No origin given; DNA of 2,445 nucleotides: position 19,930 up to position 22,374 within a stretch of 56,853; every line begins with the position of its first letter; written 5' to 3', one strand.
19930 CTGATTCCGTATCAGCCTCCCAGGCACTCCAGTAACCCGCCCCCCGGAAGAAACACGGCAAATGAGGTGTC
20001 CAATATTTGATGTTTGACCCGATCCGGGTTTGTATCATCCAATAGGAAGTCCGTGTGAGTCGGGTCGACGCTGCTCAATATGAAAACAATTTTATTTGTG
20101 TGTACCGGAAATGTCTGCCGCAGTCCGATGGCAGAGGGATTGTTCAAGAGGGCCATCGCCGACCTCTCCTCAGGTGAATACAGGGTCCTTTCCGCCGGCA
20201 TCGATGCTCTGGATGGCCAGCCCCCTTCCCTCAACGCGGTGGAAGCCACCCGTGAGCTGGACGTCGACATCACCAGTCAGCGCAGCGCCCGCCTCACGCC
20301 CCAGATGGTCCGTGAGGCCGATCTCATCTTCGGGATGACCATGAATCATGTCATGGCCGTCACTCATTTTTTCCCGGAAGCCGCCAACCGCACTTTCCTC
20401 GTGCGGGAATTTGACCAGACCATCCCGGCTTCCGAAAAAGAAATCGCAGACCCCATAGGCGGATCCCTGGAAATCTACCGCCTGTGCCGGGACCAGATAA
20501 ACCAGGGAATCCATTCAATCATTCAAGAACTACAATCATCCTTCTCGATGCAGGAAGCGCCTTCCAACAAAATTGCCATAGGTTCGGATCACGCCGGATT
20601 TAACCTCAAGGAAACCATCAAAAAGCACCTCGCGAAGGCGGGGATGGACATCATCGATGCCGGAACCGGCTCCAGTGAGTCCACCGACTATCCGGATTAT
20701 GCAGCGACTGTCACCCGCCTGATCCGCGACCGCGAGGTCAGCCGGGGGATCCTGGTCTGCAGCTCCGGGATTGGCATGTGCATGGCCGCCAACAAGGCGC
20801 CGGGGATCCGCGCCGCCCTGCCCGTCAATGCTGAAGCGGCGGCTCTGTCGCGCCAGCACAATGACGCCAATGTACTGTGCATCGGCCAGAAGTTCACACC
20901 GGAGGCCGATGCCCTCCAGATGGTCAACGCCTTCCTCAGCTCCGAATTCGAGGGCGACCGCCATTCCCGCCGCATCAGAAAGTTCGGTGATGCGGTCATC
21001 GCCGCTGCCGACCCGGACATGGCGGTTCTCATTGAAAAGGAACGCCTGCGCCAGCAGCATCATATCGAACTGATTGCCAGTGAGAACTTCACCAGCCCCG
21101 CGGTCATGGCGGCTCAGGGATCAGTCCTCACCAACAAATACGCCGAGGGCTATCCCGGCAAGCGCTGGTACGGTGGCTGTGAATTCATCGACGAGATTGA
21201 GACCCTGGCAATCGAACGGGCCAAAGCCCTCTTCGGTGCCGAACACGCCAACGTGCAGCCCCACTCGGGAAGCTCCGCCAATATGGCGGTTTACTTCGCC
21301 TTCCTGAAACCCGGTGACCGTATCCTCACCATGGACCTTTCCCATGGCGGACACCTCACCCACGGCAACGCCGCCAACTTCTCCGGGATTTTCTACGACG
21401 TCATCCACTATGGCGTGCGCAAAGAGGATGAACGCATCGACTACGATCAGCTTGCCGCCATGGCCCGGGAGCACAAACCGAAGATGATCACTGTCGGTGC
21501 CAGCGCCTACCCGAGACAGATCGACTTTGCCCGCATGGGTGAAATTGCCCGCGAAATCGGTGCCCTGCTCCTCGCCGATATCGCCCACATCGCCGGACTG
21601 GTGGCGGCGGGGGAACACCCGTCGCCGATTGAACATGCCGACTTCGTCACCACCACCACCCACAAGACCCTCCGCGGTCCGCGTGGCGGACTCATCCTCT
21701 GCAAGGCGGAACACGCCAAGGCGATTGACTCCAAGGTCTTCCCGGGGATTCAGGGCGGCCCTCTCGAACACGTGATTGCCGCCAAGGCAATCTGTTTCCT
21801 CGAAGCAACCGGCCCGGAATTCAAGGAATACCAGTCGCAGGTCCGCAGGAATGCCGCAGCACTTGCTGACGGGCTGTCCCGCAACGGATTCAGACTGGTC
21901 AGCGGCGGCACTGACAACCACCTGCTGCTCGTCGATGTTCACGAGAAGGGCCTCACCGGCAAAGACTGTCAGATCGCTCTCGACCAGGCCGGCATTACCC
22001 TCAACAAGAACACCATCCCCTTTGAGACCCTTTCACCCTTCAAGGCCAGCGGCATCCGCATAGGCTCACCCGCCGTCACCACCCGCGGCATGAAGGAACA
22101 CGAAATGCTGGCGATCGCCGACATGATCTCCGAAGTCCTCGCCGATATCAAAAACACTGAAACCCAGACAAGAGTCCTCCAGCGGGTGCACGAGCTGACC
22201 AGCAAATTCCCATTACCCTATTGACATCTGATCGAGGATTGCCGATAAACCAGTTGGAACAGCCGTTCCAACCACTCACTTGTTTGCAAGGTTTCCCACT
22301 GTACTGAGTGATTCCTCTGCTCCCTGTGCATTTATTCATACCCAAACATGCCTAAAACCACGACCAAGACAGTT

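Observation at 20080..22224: YwlE-like phosphatase, RpiB and serine hydroxymethyltransferase fused in one ORF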

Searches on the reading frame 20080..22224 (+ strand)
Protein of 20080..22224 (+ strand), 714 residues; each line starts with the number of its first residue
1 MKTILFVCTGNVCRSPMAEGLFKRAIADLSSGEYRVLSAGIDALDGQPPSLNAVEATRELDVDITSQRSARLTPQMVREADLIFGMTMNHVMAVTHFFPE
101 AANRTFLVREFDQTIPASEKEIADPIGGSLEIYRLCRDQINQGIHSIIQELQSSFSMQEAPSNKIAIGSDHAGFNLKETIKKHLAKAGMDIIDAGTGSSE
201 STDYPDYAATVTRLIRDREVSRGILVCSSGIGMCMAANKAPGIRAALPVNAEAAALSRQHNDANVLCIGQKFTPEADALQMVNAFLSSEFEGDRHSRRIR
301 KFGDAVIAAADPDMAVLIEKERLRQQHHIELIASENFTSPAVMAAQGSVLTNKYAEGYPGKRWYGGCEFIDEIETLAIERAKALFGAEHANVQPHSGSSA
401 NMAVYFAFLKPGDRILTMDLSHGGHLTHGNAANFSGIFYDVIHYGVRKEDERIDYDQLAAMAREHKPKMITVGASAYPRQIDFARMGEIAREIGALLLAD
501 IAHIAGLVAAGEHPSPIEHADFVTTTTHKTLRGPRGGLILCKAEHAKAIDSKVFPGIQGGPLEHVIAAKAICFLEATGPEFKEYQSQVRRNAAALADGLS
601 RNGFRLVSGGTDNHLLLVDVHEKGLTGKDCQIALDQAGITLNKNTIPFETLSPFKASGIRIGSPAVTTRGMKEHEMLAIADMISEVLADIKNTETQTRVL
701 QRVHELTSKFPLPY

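Call 3: search_protein_families(library=pfam, proteins=[window:20080-22224:+], max_evalue=0.01)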
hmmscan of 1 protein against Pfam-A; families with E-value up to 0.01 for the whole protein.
window:20080-22224:+ (714 aa): 6 families
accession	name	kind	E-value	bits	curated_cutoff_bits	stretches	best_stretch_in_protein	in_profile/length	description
PF00464.25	SHMT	-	1.9e-164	547.4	27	1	308-683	2-399/399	Serine hydroxymethyltransferase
PF02502.23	LacAB_rpiB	-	9.1e-54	181.6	24.7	1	165-301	1-137/138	Ribose/Galactose Isomerase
PF01451.26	LMWPc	-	9.5e-29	100.9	23.2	1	4-144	1-140/144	Low molecular weight phosphotyrosine protein phosphatase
PF00155.27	Aminotran_1_2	-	1.8e-08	34.4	19.7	1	364-668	38-351/361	Aminotransferase class I and II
PF01212.27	Beta_elim_lyase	-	6.8e-08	32.6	27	1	379-607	39-238/288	Beta-eliminating lyase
PF01053.26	Cys_Met_Meta_PP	-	0.0034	16.4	27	1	382-535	62-204/381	Cys/Met metabolism PLP-dependent enzyme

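Call 4: search_protein_families(library=ncbifam, proteins=[window:20080-22224:+], max_evalue=0.001)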
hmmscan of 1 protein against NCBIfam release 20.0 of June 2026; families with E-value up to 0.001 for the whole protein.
window:20080-22224:+ (714 aa): 24 families
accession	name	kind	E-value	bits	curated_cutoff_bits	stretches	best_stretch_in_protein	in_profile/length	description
NF000586.1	PRK00011.1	subfamily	2.5e-191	635.8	335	1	311-712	1-403/404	serine hydroxymethyltransferase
NF010094.0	PRK13580.1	equivalog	6.1e-140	467.1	735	2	414-700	170-458/496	glycine hydroxymethyltransferase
TIGR00689.1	rpiB_lacA_lacB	subfamily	4.7e-53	179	88.3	1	165-302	1-139/145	RpiB/LacA/LacB family sugar-phosphate isomerase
NF004051.0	PRK05571.1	subfamily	1.5e-52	177.4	135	1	163-302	2-142/149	ribose-5-phosphate isomerase B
TIGR01120.1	rpiB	equivalog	2.2e-50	170.3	138.65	1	164-302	1-139/143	ribose 5-phosphate isomerase B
TIGR02133.1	RPI_actino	equivalog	1.5e-38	132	168.2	1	164-301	2-141/148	ribose-5-phosphate isomerase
TIGR04506.1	F_threo_transal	equivalog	2e-30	106.1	650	1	315-706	7-397/609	fluorothreonine transaldolase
NF006381.0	PRK08622.1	equivalog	2.4e-26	92.6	234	1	164-299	2-137/171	galactose-6-phosphate isomerase subunit LacB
NF006380.0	PRK08621.1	equivalog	1.4e-25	90.3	164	1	164-299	2-135/142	galactose-6-phosphate isomerase subunit LacA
NF051858.1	EryPhIsonDerIRhiz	equivalog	6.2e-24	84.8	240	1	164-296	2-136/150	D-erythrulose-4-phosphate isomerase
TIGR01119.1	lacB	equivalog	1.9e-19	70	312.55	1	164-296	2-134/171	galactose-6-phosphate isomerase subunit LacB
NF009258.0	PRK12615.1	equivalog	2.2e-19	69.9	325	1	164-296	2-134/171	galactose-6-phosphate isomerase subunit LacB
NF009257.0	PRK12613.1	equivalog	6.7e-19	68.4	243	1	165-299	3-134/141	galactose-6-phosphate isomerase subunit LacA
NF008486.0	PRK11391.1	equivalog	5.1e-17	62.7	247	1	2-135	7-130/148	phosphotyrosine-protein phosphatase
NF010053.0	PRK13530.1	subfamily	8.7e-17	61.7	215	1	2-146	4-127/133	arsenate reductase (thioredoxin)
TIGR02691.1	arsC_pI258_fam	equivalog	5.4e-14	52.5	174.3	1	4-144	1-126/129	arsenate reductase (thioredoxin)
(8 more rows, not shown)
